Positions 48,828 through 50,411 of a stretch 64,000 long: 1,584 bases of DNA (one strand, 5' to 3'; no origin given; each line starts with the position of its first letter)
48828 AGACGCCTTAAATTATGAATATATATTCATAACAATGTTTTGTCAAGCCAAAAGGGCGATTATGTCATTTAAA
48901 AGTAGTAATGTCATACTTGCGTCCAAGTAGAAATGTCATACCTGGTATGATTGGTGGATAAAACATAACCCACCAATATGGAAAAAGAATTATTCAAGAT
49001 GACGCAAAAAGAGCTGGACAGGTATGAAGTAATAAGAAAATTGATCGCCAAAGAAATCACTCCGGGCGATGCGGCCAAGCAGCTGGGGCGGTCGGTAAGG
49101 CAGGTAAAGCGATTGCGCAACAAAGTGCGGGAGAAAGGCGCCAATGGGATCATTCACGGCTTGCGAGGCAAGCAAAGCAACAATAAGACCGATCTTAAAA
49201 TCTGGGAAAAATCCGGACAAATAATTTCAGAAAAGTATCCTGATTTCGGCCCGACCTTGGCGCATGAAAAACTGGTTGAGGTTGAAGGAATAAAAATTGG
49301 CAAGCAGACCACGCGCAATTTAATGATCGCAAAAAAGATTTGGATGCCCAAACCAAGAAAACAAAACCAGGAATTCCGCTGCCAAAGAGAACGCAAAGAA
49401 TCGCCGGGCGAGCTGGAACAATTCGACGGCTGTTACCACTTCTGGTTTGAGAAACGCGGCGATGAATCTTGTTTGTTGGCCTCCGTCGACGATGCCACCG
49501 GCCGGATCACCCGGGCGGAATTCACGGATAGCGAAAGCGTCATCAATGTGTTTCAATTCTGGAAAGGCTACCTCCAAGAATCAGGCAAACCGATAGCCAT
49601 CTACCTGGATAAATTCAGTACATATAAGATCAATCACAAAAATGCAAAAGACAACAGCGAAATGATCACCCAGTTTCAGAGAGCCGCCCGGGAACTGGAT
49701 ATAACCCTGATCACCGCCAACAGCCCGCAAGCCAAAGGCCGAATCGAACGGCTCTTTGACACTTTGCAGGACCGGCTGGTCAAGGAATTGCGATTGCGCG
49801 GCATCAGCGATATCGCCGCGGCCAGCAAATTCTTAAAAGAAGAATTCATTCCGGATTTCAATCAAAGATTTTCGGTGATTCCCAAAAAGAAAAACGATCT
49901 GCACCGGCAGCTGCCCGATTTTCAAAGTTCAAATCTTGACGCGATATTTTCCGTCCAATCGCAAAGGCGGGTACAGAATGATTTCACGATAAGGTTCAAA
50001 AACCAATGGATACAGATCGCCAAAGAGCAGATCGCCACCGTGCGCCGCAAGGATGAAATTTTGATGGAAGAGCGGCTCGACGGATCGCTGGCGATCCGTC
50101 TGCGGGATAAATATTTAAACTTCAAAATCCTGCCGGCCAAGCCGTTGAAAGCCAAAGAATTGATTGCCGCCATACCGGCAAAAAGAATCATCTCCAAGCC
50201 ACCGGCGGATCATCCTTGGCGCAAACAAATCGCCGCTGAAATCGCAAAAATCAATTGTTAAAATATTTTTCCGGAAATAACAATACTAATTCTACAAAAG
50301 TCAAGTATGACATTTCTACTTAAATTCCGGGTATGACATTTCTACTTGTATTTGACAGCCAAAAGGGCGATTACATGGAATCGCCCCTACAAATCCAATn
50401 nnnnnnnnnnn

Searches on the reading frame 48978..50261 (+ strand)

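Call 50: search_protein_families(library=pfam, proteins=[window:48978-50261:+], max_evalue=0.001)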
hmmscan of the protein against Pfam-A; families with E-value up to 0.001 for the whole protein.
window:48978-50261:+ (427 aa): 3 families
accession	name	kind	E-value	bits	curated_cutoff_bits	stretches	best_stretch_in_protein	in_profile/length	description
PF13384.12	HTH_23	-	6.4e-06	26.3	24.6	1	10-57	2-48/50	Homeodomain-like domain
PF13551.12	HTH_29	-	2.7e-05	24.6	28.1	1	16-72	2-59/64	Winged helix-turn helix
PF13518.12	HTH_28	-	0.00017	22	25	1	15-64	2-50/52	Helix-turn-helix domain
